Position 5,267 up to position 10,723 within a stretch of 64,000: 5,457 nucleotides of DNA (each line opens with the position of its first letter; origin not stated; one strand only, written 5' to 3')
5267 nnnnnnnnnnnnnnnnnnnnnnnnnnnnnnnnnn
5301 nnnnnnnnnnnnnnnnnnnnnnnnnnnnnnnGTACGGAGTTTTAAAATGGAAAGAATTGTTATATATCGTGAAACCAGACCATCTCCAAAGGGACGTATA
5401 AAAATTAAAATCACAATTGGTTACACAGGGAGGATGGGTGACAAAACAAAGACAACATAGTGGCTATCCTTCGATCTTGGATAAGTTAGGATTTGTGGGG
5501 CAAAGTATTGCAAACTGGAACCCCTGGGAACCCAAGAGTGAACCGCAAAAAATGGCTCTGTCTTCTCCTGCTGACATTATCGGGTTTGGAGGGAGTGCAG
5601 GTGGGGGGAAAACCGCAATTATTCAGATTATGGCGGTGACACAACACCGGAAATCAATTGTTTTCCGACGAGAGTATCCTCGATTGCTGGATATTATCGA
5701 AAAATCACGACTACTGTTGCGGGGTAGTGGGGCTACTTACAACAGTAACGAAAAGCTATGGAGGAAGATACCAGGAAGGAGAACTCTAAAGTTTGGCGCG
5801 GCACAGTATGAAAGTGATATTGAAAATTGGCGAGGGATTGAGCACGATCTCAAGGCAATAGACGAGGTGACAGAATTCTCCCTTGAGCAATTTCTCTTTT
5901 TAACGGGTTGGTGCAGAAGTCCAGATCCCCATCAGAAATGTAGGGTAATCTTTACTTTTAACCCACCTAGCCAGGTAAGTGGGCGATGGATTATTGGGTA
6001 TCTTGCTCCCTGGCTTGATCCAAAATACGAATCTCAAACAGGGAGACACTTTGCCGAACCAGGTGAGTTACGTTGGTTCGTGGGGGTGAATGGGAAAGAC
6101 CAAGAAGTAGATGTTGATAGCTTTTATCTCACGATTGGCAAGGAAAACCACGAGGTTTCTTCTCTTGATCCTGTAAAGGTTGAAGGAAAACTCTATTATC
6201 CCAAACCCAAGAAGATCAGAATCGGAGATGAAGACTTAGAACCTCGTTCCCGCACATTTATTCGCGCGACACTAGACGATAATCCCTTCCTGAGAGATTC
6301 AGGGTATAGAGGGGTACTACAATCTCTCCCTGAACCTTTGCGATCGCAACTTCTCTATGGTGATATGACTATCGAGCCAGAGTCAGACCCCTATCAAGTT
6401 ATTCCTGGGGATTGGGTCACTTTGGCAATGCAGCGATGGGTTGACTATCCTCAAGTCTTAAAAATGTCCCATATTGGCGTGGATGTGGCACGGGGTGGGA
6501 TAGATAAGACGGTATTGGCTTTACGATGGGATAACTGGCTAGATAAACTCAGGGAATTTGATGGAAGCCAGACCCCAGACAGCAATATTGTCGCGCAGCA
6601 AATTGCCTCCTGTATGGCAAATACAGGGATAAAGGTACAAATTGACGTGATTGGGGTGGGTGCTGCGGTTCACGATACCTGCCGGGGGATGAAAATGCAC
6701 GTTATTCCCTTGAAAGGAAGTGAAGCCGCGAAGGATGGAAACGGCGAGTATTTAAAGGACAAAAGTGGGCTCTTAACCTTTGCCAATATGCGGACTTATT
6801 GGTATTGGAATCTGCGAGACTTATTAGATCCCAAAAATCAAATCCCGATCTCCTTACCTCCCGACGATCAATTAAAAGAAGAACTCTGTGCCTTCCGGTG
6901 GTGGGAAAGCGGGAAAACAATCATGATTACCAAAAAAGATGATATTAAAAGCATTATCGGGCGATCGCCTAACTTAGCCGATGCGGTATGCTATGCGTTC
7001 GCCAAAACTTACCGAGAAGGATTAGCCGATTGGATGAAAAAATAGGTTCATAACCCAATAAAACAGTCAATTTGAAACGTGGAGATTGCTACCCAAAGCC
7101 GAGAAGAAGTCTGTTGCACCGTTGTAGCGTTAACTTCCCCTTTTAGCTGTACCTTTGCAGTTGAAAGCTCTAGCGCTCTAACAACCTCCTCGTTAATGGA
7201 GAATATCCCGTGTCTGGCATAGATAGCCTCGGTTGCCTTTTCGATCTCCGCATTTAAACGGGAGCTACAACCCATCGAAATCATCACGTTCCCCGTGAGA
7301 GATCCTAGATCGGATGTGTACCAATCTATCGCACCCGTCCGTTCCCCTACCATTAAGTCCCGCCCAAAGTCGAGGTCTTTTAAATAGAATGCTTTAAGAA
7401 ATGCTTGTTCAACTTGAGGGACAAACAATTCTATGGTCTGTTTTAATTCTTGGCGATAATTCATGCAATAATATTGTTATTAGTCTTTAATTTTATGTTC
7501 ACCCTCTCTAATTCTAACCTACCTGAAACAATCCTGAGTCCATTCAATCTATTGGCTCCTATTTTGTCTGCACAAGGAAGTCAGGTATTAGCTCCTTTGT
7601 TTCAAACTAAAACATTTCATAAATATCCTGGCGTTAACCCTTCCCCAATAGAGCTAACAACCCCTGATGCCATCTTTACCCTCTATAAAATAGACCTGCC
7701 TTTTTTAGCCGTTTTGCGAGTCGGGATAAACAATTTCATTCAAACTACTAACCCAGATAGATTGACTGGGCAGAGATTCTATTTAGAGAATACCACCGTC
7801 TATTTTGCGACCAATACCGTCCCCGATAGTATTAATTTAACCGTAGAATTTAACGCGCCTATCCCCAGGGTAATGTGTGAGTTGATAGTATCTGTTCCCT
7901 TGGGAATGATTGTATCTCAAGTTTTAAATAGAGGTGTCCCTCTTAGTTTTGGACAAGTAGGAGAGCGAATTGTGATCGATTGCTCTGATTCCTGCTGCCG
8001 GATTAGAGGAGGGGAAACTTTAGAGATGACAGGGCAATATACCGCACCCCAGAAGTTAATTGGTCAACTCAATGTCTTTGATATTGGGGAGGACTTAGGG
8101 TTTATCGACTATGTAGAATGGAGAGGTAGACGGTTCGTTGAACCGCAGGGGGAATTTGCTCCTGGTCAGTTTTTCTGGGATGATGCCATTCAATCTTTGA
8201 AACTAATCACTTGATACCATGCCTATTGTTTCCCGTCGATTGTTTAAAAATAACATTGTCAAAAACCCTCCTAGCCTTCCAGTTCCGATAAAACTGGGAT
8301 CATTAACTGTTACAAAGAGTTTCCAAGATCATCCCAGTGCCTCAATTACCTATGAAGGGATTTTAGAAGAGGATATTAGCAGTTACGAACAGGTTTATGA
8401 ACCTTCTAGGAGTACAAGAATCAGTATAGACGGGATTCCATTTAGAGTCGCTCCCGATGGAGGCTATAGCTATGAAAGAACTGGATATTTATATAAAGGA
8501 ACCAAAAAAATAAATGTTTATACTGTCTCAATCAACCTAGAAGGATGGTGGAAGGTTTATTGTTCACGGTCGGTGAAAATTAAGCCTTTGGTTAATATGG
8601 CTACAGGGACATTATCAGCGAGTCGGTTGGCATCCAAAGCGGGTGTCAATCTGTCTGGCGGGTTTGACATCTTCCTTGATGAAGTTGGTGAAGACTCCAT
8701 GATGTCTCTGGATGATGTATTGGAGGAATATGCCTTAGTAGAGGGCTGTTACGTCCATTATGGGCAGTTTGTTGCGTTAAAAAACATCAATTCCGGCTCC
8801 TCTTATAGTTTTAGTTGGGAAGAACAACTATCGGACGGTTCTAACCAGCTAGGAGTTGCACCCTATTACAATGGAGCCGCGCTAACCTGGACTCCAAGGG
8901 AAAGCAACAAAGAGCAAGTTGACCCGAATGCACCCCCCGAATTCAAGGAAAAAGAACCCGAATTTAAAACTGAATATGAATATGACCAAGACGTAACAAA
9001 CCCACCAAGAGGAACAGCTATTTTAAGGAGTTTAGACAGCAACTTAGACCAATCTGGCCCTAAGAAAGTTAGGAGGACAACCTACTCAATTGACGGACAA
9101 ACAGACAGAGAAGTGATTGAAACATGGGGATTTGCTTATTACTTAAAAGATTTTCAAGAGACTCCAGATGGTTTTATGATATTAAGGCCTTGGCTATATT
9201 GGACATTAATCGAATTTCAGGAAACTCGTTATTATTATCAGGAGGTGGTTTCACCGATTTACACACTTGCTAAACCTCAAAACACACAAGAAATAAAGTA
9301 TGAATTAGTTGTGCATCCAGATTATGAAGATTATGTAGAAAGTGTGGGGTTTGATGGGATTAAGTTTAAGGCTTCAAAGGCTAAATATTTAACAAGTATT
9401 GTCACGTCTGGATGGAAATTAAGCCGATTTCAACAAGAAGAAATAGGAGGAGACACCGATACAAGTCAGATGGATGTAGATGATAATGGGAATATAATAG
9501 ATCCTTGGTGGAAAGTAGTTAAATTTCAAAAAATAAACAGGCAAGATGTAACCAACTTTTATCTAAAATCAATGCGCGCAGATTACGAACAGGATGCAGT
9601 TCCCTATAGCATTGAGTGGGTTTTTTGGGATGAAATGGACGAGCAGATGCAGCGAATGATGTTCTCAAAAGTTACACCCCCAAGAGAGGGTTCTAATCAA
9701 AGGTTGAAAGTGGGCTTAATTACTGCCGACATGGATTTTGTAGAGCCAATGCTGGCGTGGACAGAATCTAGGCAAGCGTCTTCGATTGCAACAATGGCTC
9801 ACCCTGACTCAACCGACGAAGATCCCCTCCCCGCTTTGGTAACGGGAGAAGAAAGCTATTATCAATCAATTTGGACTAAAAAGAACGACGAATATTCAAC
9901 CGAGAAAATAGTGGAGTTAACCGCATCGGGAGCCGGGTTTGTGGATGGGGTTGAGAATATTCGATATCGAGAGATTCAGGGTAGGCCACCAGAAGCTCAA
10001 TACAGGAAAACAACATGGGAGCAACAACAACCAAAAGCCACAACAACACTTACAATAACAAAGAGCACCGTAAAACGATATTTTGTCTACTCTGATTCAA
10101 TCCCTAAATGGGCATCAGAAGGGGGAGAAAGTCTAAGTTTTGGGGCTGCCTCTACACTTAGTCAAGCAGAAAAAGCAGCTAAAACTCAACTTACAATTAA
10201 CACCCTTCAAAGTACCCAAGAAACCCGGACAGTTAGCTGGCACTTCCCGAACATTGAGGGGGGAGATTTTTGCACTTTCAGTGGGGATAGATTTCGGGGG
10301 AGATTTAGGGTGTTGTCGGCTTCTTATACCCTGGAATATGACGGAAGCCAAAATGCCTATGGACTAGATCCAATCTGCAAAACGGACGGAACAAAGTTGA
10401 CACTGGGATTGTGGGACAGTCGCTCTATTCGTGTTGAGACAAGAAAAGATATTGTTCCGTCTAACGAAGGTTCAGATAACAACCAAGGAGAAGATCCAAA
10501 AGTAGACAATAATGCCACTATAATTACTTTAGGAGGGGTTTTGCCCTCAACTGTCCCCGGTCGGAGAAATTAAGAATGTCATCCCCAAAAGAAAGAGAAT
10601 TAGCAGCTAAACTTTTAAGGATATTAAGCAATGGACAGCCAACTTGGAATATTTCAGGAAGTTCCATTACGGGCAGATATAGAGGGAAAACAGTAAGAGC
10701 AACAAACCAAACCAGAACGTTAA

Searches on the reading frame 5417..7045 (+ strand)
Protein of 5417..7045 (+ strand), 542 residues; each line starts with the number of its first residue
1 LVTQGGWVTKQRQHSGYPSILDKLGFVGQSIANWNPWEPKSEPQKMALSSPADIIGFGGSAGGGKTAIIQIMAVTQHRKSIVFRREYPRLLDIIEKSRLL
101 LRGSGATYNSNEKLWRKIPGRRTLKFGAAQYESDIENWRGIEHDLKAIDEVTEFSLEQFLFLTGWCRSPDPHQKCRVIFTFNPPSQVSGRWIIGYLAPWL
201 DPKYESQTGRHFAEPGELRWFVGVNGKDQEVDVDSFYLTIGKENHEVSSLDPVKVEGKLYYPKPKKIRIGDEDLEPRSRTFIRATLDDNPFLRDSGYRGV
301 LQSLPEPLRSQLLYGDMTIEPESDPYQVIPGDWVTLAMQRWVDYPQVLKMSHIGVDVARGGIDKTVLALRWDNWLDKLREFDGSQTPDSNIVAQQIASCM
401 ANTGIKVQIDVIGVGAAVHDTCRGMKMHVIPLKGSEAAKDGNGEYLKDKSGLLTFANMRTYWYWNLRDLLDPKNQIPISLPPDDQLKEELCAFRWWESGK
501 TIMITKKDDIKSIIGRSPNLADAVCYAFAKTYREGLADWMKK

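Call 14: search_protein_families(library=phrogs, proteins=[window:5417-7045:+], max_evalue=0.00001)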
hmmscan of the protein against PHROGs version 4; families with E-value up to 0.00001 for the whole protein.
window:5417-7045:+ (542 aa): 3 families
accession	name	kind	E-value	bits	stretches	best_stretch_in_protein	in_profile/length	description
phrog_979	-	head and packaging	4.3e-33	115.9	1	33-326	147-415/642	terminase large subunit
phrog_2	-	head and packaging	1.3e-30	107.8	1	35-535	262-596/807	terminase large subunit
phrog_9526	-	head and packaging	4.6e-10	40.4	1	37-220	8-205/280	terminase large subunit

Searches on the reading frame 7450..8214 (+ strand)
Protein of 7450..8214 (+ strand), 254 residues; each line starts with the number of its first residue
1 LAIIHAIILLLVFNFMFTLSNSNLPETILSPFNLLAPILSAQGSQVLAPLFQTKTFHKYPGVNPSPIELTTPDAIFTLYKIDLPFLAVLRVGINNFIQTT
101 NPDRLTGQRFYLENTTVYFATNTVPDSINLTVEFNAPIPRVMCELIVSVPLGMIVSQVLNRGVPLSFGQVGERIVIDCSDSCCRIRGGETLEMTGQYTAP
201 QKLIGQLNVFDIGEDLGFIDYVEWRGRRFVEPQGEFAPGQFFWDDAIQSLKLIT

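Call 80: search_protein_families(library=phrogs, proteins=[window:7450-8214:+], max_evalue=0.001)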
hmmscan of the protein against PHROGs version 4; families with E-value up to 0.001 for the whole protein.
window:7450-8214:+ (254 aa): 0 families

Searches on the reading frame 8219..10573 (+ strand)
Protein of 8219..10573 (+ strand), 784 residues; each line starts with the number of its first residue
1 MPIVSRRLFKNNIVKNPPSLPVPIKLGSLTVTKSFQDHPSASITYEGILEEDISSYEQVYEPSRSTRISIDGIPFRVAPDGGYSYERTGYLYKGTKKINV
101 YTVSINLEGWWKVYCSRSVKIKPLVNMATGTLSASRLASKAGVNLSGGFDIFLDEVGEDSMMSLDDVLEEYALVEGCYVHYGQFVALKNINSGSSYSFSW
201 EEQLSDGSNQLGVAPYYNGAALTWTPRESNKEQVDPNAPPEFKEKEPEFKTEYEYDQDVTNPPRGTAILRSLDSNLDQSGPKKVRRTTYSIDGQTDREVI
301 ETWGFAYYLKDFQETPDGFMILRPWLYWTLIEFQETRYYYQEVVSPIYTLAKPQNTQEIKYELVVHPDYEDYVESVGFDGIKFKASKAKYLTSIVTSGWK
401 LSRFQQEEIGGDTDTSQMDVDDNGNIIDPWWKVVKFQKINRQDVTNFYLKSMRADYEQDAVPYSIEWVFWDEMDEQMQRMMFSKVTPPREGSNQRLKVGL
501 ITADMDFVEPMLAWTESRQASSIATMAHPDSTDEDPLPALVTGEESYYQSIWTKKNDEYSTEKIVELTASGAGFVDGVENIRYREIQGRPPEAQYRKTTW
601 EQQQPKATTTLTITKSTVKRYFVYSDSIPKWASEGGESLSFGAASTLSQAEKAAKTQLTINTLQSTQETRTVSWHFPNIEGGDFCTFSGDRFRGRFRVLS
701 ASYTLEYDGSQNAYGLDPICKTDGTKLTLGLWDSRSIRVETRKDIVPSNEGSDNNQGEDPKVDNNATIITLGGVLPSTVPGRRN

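Call 14: search_protein_families(library=phrogs, proteins=[window:8219-10573:+], max_evalue=0.00001)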
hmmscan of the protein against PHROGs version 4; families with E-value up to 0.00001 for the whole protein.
window:8219-10573:+ (784 aa): 1 family
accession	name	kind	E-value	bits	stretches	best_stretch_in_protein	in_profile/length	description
phrog_15468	-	unknown function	3.7e-279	930.3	1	2-784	126-868/1704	-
